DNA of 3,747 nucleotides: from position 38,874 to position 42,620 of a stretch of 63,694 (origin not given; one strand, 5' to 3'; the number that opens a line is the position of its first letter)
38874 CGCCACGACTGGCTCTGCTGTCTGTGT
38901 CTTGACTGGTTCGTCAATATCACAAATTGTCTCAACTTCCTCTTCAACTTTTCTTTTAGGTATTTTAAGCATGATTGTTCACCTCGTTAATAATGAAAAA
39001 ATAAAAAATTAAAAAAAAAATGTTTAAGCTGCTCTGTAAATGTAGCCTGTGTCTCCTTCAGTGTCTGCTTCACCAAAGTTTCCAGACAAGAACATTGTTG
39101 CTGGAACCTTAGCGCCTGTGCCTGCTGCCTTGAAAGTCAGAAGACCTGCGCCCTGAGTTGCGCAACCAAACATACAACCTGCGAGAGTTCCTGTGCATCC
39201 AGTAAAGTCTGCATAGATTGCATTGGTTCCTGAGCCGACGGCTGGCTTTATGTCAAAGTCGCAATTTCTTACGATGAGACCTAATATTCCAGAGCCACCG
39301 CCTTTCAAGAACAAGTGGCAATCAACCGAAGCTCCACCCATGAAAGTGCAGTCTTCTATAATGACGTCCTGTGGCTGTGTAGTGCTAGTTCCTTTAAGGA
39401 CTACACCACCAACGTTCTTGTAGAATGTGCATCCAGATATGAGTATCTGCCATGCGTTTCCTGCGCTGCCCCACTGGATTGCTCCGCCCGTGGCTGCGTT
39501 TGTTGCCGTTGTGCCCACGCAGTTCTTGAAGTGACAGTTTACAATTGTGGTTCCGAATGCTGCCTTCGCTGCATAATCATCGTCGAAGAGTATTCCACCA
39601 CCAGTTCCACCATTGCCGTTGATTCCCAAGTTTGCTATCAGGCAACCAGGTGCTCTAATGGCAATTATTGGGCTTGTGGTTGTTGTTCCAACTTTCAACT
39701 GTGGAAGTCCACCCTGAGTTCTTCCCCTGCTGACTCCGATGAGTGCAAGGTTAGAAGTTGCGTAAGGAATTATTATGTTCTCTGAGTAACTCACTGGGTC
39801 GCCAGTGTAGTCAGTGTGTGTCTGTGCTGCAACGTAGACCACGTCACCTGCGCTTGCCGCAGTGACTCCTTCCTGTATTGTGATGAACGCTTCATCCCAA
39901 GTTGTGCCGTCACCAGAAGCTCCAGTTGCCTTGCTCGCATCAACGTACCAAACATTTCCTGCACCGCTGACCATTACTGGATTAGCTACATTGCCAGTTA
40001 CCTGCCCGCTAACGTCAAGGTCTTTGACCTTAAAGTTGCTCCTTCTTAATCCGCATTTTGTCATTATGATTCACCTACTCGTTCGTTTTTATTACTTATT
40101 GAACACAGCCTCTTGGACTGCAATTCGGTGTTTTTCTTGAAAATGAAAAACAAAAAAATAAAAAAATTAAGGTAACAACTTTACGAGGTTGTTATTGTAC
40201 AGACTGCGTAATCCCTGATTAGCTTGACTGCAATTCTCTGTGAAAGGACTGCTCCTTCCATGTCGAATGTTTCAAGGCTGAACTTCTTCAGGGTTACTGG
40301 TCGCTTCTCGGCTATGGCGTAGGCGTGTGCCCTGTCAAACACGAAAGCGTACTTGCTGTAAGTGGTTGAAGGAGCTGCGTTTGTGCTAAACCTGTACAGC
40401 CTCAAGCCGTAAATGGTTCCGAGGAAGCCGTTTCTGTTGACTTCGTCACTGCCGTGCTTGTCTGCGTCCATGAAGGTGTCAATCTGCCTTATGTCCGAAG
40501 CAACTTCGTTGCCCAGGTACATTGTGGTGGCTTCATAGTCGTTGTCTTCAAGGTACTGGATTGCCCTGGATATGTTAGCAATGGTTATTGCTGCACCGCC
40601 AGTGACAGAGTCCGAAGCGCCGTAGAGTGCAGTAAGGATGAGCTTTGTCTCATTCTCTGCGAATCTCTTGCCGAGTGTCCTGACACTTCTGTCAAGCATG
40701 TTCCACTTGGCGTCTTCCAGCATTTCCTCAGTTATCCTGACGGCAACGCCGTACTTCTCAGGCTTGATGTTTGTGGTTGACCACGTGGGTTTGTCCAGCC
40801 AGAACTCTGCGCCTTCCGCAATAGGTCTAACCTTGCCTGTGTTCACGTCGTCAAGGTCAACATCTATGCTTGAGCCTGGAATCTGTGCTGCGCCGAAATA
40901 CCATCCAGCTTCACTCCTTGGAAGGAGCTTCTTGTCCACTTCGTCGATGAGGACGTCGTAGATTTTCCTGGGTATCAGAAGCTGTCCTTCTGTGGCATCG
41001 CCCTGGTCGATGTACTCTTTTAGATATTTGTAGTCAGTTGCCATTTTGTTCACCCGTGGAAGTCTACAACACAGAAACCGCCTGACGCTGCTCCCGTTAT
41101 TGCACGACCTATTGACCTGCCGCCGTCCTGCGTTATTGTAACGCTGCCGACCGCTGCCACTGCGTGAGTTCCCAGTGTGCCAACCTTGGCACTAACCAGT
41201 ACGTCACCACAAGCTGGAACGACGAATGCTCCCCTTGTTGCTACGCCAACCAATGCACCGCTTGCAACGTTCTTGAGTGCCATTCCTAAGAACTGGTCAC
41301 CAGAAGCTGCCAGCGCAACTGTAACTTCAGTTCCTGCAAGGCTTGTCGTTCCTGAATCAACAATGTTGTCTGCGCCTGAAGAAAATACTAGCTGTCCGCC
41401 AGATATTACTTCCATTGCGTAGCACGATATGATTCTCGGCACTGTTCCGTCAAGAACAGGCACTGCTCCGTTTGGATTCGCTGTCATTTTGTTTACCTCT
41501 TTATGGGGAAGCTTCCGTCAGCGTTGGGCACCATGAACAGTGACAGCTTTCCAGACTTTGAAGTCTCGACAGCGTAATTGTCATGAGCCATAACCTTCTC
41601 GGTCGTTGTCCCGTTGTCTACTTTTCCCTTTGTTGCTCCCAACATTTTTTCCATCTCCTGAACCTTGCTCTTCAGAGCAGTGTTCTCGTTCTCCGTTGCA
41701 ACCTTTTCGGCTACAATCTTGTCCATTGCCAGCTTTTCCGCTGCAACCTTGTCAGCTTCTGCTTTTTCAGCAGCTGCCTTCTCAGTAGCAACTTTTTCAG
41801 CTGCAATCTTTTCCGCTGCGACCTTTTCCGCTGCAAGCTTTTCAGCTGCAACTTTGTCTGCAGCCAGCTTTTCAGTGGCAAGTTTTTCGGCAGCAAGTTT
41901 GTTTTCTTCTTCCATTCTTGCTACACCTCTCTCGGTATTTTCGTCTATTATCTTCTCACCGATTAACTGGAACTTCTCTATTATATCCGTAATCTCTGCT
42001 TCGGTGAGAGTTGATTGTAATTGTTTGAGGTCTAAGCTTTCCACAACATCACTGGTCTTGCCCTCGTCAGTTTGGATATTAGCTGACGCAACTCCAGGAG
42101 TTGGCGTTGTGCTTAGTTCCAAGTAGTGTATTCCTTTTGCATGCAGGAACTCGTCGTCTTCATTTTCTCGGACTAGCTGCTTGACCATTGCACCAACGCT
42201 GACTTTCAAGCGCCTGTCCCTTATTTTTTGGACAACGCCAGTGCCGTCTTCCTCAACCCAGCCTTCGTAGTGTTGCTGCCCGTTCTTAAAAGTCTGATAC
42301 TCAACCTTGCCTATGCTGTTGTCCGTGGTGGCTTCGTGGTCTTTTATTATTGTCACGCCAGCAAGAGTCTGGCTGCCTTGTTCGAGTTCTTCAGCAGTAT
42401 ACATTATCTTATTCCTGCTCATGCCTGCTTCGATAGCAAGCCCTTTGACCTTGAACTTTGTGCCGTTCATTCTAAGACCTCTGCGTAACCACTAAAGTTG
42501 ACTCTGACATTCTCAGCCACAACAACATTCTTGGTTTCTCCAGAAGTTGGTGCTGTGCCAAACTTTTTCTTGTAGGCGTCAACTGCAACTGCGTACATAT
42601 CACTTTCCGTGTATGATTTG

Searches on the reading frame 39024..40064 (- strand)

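Call 9: search_protein_families(library=pfam, proteins=[window:39024-40064:-], max_evalue=0.01)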
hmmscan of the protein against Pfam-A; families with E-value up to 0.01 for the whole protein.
window:39024-40064:- (346 aa): 0 families

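Call 10: search_protein_families(library=phrogs, proteins=[window:39024-40064:-], max_evalue=0.01)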
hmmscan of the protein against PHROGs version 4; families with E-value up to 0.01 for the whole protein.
window:39024-40064:- (346 aa): 2 families
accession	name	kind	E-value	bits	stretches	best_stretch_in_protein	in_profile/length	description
phrog_36353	-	head and packaging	1.3e-05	24.8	1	47-84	9-46/944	virion structural protein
phrog_11333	-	unknown function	0.0037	14.5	1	28-83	7-59/4401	-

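Call 100: search_protein_families(library=pfam, proteins=[window:39024-40064:-], max_evalue=1)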
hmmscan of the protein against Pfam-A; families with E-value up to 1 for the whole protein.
window:39024-40064:- (346 aa): 0 families

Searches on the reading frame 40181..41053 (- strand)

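Call 63: search_protein_families(library=pfam, proteins=[window:40181-41053:-], max_evalue=0.01)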
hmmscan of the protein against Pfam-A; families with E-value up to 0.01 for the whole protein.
window:40181-41053:- (290 aa): 2 families
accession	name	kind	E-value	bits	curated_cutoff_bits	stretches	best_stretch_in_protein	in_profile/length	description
PF05065.19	Phage_capsid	-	3.8e-09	36.8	24.2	1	67-287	41-278/280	Phage capsid family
PF25209.1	Phage_capsid_4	-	4.8e-09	37.3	27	1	40-231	20-200/262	Phage capsid protein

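Call 64: search_protein_families(library=phrogs, proteins=[window:40181-41053:-], max_evalue=0.01)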
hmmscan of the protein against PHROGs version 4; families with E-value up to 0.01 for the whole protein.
window:40181-41053:- (290 aa): 9 families
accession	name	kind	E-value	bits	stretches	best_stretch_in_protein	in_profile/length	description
phrog_10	-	head and packaging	4.8e-12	46.6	1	72-288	411-634/752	major head protein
phrog_544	-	head and packaging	8.9e-12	46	1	59-271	45-263/282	major head protein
phrog_1650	-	head and packaging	4.9e-07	30.3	1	70-287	68-295/300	major head protein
phrog_267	-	head and packaging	1.4e-06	28.7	1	125-283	136-319/410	major head protein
phrog_3922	-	head and packaging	3.4e-06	27.5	1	63-223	126-298/362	major head protein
phrog_1357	-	head and packaging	3e-05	24.2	1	70-218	81-253/356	major head protein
phrog_133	-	head and packaging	0.00021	21.1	1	71-156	428-527/668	head maturation protease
phrog_30620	-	unknown function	0.00089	20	1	73-189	59-173/184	-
phrog_4088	-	unknown function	0.0016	18.8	1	96-229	127-263/332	-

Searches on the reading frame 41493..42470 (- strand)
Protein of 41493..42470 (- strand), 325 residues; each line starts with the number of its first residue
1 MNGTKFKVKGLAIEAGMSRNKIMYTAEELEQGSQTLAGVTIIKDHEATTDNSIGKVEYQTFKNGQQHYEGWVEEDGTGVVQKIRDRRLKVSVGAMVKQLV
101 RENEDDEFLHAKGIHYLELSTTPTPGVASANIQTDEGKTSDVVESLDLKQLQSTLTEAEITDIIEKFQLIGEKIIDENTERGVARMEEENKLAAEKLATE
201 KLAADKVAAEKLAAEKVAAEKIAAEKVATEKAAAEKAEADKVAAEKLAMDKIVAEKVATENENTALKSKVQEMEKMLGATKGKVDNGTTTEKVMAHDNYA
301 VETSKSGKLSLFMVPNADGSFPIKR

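Call 10: search_protein_families(library=phrogs, proteins=[window:41493-42470:-], max_evalue=0.01)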
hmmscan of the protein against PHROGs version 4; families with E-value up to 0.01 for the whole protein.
window:41493-42470:- (325 aa): 5 families
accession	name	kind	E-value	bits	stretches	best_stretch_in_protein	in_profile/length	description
phrog_26466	-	unknown function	1.4e-08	33.3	1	183-264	1805-1886/2337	-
phrog_32822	-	head and packaging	2.1e-06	26.6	1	184-274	946-1037/1548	virion structural protein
phrog_13518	-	unknown function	0.00092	18.3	1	127-299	279-426/1230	-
phrog_7841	-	unknown function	0.00098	19.2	1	167-301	146-279/489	-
phrog_5154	-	unknown function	0.0067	16.5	0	190-232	355-397/454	-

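Call 63: search_protein_families(library=pfam, proteins=[window:41493-42470:-], max_evalue=0.01)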
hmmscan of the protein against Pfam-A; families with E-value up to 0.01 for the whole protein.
window:41493-42470:- (325 aa): 1 family
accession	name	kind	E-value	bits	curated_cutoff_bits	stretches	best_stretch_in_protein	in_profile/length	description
PF07382.16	HC2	-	3.7e-06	27.6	40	1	190-268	11-89/194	Histone H1-like nucleoprotein HC2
